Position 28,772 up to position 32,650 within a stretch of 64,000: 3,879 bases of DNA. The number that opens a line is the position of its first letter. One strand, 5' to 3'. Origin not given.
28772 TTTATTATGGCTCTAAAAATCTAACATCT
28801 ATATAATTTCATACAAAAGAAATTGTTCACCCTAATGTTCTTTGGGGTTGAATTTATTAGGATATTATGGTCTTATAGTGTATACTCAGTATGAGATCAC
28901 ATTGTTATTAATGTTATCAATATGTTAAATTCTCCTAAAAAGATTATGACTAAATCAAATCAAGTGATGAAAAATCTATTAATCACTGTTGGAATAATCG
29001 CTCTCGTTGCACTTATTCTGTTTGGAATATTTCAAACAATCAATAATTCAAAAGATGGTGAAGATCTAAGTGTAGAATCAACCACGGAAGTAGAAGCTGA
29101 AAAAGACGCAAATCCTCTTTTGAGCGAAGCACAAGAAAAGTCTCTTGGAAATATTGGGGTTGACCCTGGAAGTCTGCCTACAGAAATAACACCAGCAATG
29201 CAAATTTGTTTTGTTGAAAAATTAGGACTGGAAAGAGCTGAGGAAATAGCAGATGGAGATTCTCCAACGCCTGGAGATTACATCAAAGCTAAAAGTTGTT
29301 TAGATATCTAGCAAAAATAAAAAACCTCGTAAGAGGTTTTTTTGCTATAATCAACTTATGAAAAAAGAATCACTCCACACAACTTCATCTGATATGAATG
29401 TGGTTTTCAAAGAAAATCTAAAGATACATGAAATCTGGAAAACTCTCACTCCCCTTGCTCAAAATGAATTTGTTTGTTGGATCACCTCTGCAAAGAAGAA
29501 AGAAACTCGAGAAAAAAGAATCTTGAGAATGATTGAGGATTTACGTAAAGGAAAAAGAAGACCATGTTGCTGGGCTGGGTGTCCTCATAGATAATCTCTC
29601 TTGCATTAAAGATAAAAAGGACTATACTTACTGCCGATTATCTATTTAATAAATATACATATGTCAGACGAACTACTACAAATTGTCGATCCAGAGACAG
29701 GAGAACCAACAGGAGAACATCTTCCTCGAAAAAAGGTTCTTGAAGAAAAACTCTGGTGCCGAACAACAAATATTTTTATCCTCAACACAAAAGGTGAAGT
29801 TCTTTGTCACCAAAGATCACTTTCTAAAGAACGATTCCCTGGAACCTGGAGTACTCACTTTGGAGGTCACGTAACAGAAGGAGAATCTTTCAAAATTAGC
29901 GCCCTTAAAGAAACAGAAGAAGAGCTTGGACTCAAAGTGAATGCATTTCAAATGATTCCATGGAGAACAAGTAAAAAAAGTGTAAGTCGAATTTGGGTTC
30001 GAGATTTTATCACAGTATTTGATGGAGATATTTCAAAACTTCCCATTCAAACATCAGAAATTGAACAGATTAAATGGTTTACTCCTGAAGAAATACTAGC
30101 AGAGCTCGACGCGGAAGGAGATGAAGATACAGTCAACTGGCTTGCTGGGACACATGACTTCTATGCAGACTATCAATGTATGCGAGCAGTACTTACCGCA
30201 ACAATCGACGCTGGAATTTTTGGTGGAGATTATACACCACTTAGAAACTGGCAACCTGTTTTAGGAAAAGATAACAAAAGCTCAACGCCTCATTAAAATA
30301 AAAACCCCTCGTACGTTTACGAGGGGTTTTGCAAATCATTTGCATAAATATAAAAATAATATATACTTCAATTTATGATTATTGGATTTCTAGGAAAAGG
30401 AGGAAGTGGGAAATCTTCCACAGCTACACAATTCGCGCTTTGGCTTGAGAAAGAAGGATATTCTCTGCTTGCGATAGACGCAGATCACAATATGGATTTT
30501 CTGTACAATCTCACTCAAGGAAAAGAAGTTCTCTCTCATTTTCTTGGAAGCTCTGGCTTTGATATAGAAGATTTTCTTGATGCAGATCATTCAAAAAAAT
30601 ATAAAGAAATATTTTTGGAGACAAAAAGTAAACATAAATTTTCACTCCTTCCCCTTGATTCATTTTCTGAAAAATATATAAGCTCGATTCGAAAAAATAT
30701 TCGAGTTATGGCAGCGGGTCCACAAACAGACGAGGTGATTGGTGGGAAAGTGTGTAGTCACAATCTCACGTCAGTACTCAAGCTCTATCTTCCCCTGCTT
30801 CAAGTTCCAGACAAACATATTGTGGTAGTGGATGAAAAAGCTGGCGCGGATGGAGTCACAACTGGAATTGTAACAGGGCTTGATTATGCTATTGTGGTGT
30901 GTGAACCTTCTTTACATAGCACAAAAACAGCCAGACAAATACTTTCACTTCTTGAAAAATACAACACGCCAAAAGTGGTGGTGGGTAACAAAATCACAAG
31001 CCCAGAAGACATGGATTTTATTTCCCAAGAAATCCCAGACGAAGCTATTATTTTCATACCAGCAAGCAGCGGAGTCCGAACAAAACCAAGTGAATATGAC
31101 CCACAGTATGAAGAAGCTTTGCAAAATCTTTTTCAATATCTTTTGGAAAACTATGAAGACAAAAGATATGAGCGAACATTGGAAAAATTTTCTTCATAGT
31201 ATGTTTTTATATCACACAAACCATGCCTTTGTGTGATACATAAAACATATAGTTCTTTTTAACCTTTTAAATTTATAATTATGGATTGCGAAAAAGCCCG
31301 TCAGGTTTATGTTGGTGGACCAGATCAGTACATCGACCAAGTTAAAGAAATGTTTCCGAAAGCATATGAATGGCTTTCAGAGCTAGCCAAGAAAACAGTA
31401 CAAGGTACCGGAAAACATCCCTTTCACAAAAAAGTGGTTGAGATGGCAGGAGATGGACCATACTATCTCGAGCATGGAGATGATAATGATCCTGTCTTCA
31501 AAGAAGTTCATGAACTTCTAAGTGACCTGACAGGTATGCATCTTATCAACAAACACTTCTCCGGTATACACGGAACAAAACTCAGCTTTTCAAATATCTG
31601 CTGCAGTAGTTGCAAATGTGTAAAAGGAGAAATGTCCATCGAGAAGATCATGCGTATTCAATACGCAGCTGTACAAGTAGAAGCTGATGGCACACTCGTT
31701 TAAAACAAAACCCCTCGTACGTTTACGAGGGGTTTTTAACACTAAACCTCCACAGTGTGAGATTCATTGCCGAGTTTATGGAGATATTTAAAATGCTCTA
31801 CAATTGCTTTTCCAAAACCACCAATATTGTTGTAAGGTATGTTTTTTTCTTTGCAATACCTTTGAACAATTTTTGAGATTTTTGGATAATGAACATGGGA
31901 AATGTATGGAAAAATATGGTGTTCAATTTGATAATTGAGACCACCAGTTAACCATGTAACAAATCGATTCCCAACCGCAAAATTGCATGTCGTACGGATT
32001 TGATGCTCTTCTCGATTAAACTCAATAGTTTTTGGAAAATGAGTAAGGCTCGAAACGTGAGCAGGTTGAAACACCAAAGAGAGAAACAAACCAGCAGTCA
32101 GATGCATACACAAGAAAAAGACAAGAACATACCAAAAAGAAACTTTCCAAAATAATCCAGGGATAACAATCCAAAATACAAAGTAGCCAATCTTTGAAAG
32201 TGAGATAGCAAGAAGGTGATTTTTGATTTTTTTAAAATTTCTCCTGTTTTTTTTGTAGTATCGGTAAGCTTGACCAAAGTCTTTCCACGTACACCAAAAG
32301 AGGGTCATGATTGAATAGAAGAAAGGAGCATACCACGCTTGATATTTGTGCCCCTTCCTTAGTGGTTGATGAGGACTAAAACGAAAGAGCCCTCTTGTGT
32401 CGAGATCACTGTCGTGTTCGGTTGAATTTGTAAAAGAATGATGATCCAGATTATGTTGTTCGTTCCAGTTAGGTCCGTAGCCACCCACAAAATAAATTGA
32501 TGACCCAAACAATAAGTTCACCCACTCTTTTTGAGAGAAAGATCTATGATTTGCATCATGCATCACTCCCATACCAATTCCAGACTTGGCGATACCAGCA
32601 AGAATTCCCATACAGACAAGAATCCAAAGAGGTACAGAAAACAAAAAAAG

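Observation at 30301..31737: ParA/CooC-like ATPase plus small Cys-cluster protein cassette bounded by identical 30-bp terminators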

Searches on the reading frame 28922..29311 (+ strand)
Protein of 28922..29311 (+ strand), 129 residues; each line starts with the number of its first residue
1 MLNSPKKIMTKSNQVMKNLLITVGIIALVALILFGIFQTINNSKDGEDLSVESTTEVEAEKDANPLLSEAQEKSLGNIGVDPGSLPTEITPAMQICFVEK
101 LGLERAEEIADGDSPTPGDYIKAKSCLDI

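Call 4: search_protein_families(library=pfam, proteins=[window:28922-29311:+], max_evalue=0.1)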
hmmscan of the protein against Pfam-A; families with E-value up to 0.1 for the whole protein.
window:28922-29311:+ (129 aa): 1 family
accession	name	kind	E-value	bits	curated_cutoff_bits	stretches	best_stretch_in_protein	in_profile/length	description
PF25686.1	Betaherpes_U91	-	0.015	15.2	27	1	4-54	84-135/157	Betaherpesvirus U91 protein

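Call 98: search_protein_families(library=padloc, proteins=[window:28922-29311:+], max_evalue=0.01)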
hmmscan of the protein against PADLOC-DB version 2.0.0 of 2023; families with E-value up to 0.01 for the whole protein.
window:28922-29311:+ (129 aa): 1 family
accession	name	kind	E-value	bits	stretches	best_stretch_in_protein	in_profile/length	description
PDLC04057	PD-T4-6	-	0.0017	15.5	1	9-75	316-381/443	-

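Call 99: search_protein_families(library=phrogs, proteins=[window:28922-29311:+], max_evalue=0.001)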
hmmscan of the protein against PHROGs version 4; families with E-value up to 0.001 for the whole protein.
window:28922-29311:+ (129 aa): 0 families

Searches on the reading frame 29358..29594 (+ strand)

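Call 4: search_protein_families(library=pfam, proteins=[window:29358-29594:+], max_evalue=0.1)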
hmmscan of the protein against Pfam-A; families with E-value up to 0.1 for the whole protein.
window:29358-29594:+ (78 aa): 1 family
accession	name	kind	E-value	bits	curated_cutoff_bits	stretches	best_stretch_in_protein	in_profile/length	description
PF13376.11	OmdA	-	7.7e-16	58.2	25.6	1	16-65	11-60/60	Bacteriocin-protection, YdeI or OmpD-Associated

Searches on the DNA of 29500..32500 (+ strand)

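Call 71: search_rna_families(source=window, start=29500, end=32500, threshold=evalue, max_evalue=1)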
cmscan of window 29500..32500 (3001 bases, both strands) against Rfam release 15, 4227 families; matches with E-value up to 1: 3.
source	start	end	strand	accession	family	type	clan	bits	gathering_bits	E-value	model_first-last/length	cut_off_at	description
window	30294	30352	-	RF02838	Ref55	Gene; sRNA;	-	31.7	43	0.064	1-54/54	no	Enterococcus sRNA 55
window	30292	30377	-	RF01772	rnk_pseudo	Cis-reg; leader;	-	28.2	55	0.053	1-108/108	no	Pseudomonas rnk leader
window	30297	30346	-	RF02399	NsiR1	Gene; sRNA;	-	20.7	39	0.62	1-60/60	no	Nitrogen stress-induced RNA 1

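Call 75: search_rna_families(sources=[L006, L064, L054, L025, L009, L011, L016, L028, L071, L078, L069, L059], threshold=gathering)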
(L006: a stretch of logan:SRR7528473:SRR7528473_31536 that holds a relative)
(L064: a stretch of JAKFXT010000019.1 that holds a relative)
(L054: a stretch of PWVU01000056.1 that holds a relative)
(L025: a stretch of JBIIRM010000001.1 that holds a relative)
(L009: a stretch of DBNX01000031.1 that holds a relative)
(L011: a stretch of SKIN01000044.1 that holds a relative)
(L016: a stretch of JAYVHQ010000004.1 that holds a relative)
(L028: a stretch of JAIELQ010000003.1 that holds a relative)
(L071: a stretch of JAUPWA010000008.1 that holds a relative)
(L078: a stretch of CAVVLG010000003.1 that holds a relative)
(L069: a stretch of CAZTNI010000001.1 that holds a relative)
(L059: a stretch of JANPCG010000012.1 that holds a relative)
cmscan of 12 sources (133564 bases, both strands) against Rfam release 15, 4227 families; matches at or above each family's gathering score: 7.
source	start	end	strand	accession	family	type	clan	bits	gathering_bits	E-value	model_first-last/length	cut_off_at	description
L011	4667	5086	+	RF00010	RNaseP_bact_a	Gene; ribozyme;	CL00002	110.7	100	1.1e-32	1-367/367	no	Bacterial RNase P class A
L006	9276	9348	-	RF00005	tRNA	Gene; tRNA;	CL00001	67.7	29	2.9e-12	1-71/71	no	tRNA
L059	258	330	+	RF00005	tRNA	Gene; tRNA;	CL00001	67.1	29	4.2e-12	1-71/71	no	tRNA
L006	7412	7483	-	RF00005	tRNA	Gene; tRNA;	CL00001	63.3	29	4.5e-11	1-71/71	no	tRNA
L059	8895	8966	-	RF00005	tRNA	Gene; tRNA;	CL00001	60.4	29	2.9e-10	1-71/71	no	tRNA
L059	1595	1666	+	RF00005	tRNA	Gene; tRNA;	CL00001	58.8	29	7.8e-10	1-71/71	no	tRNA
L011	8023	8109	-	RF00005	tRNA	Gene; tRNA;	CL00001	57.9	29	1.4e-09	1-71/71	no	tRNA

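Call 79: build_rna_model(alignment_id=A6, structure=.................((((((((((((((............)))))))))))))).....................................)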
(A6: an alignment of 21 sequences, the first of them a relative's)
Model R1 built from alignment A6 (21 sequences, 94 columns); structure: as given.
model positions 80; base pairs 14; branch points 0; effective number of sequences 21; information 0.588 bits per position. Calibrated on 0.2 Mb of random sequence (short: E-values are rough).
structure used (alignment columns):
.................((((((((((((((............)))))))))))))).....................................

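Call 80: search_with_rna_model(model_id=R1, sources=[window, L001, L003, L004, L005, L006, L008, L009, L010, L011, L012, L013, L014, L015, L016, L017, L018, L019, L020, L021, L022, L023, L024, L025, L026, L027, L028, L029, L030, L031, L032, L033, L034, L035, L036, L037, L038, L039, L040, L041, L042, L043, L044, L045, L046, L047, L048, L049, L050, L051, L052, L053, L054, L055, L056, L057, L058, L059, L060, L061, L062, L063, L064, L065, L066, L067, L068, L069, L070, L071, L072, L073, L074, L075, L076, L077, L078, L079, L080, L081, L082, L083, L084, L085, L086, L087, L088, L089], max_evalue=1, make_alignment=true)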
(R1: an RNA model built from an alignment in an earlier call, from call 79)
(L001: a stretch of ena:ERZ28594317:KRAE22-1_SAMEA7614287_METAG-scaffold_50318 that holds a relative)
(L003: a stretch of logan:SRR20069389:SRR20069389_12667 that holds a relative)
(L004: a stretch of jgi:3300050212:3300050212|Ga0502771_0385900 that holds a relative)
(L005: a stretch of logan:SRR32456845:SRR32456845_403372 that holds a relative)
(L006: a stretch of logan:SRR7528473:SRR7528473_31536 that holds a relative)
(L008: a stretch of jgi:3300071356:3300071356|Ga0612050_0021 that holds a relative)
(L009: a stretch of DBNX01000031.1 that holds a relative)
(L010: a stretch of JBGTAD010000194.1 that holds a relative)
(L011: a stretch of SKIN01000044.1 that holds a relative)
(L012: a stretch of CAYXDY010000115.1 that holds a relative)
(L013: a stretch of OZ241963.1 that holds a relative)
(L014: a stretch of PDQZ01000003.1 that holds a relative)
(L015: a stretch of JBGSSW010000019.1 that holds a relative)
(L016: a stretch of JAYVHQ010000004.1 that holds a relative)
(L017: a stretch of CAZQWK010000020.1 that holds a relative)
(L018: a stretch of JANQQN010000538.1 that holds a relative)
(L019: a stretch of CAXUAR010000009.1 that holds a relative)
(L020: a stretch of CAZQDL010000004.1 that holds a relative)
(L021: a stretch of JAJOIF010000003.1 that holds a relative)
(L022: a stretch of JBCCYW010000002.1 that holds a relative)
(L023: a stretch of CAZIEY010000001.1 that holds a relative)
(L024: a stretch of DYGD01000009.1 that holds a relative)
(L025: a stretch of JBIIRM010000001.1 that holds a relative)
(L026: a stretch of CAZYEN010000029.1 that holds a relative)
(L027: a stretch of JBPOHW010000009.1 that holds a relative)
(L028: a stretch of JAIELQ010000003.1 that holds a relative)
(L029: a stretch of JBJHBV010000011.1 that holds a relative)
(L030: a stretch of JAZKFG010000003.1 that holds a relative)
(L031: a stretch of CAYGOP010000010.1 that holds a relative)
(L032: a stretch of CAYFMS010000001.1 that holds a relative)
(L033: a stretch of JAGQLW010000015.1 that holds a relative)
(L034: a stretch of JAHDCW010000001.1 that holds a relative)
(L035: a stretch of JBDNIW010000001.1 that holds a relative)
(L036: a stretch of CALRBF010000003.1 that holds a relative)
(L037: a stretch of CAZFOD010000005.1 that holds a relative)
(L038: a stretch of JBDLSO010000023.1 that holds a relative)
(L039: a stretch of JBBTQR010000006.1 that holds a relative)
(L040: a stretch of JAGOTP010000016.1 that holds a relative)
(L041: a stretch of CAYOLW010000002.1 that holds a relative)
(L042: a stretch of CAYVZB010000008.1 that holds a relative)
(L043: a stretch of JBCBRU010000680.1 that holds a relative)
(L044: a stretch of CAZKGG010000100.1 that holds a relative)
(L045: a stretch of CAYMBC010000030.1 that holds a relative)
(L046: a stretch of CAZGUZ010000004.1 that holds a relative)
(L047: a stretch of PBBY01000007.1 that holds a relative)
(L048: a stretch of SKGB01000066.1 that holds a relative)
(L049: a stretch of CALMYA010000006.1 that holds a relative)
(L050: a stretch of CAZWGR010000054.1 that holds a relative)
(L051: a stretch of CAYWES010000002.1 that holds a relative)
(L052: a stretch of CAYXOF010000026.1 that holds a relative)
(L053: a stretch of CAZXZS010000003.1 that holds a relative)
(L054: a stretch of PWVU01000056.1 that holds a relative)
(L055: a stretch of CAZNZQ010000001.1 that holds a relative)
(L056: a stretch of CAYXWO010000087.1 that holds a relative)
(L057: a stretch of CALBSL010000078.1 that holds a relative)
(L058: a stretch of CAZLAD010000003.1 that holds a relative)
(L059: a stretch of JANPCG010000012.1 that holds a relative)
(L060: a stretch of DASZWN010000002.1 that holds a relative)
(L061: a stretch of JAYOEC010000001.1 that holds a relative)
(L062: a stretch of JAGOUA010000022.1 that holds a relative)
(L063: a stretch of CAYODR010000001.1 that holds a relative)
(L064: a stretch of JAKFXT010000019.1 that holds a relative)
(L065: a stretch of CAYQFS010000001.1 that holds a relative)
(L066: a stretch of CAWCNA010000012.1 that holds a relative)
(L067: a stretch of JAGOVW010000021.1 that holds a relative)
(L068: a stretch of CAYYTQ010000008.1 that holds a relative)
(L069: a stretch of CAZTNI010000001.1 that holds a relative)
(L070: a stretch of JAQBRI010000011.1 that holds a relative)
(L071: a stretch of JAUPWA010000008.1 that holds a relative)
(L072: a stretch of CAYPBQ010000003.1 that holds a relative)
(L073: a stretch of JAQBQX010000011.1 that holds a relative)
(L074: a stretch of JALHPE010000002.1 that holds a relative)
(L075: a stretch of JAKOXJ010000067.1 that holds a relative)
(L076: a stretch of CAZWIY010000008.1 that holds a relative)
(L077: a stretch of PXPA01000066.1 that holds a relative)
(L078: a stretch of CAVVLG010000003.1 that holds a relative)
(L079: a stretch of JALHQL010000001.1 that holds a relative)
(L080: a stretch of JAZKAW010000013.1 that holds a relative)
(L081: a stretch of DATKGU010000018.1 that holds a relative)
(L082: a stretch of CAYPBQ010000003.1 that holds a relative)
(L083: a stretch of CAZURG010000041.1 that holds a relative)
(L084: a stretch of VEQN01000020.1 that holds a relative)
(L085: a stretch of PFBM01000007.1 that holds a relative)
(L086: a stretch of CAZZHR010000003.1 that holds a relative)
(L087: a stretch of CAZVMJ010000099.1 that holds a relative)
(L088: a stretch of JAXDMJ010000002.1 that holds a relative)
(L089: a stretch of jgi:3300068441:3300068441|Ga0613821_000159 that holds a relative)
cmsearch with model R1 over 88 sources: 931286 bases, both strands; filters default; matches with E-value up to 1: 39.
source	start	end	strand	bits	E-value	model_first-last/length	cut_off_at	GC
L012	1639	1712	+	69.2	1.2e-12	1-80/80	no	0.34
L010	1431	1504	+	68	2.2e-12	1-80/80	no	0.39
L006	5841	5915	+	62.8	4e-11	1-80/80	no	0.4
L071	6673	6748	+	62.3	5.3e-11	1-80/80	no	0.53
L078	6673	6749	+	60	1.8e-10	1-80/80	no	0.53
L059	6840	6912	+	59.3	2.7e-10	1-80/80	no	0.44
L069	6669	6744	+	57.1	9.1e-10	1-80/80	no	0.61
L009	6844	6923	+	56.3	1.3e-09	1-80/80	no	0.38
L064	6676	6751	+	55.6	2e-09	1-80/80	no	0.5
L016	3249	3323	+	55.2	2.5e-09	1-80/80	no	0.41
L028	6847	6924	+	52.5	1.1e-08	1-80/80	no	0.35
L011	6844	6921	+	52.1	1.3e-08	1-80/80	no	0.47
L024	6853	6929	+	50.5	3.2e-08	1-80/80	no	0.53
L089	4920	4993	+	49.7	5.1e-08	1-80/80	no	0.59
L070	6672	6747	+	45.2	5.8e-07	1-80/80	no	0.51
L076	6676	6751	+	42.8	2.1e-06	1-80/80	no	0.59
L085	6739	6819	+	42.6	2.4e-06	1-80/80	no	0.65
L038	6159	6233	+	42.4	2.7e-06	1-80/80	no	0.45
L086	6730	6809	+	42.3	2.8e-06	1-80/80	no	0.66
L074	6718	6795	+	37.1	4.9e-05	1-80/80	no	0.59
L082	6670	6749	+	35.7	0.0001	1-80/80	no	0.54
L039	6836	6920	+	34.4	0.00021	1-80/80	no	0.32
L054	6828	6907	+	34.2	0.00023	1-80/80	no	0.55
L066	6673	6743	+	31.6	0.00095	1-80/80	no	0.51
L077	6852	6920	+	30.7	0.0016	1-80/80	no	0.51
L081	6676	6745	+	26.5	0.015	1-80/80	no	0.6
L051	6829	6899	+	26.1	0.02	1-80/80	no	0.39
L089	4928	4965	-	25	0.037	11-48/80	no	0.68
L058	6675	6765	+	24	0.063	1-80/80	no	0.36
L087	1871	1908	+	23.5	0.079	11-48/80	no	0.66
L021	6844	6909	+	23.5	0.08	1-80/80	no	0.44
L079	6672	6753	+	22.3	0.16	1-80/80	no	0.49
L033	6852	6926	+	22.2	0.16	1-80/80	no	0.41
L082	6677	6717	-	21.8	0.2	11-51/80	no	0.54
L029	4769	4837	+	20.8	0.35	1-80/80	no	0.41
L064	6687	6722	-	20.5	0.41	12-47/80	no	0.61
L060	6724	6799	+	20.5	0.41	1-80/80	no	0.62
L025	6835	6906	+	19.4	0.77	1-80/80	no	0.43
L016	3219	3306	-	19.3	0.82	1-80/80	no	0.39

Alignment A7: 39 matches aligned to the model, 98 columns, each read 5' to 3' on its own strand. Consensus structure (alignment columns), stored with it:
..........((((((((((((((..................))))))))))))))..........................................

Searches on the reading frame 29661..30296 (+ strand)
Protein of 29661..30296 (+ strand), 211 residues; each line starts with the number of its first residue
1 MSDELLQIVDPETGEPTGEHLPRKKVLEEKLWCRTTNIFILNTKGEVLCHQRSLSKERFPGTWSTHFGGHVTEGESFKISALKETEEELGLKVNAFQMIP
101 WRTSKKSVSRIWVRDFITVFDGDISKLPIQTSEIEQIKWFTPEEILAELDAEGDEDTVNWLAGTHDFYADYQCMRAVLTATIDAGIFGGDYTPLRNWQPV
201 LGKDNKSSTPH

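Call 4: search_protein_families(library=pfam, proteins=[window:29661-30296:+], max_evalue=0.1)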
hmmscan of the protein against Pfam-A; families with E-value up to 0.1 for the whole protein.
window:29661-30296:+ (211 aa): 1 family
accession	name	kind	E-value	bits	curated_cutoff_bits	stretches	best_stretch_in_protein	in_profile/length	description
PF00293.34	NUDIX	-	2.2e-19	70.3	21.1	1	34-161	4-134/134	NUDIX domain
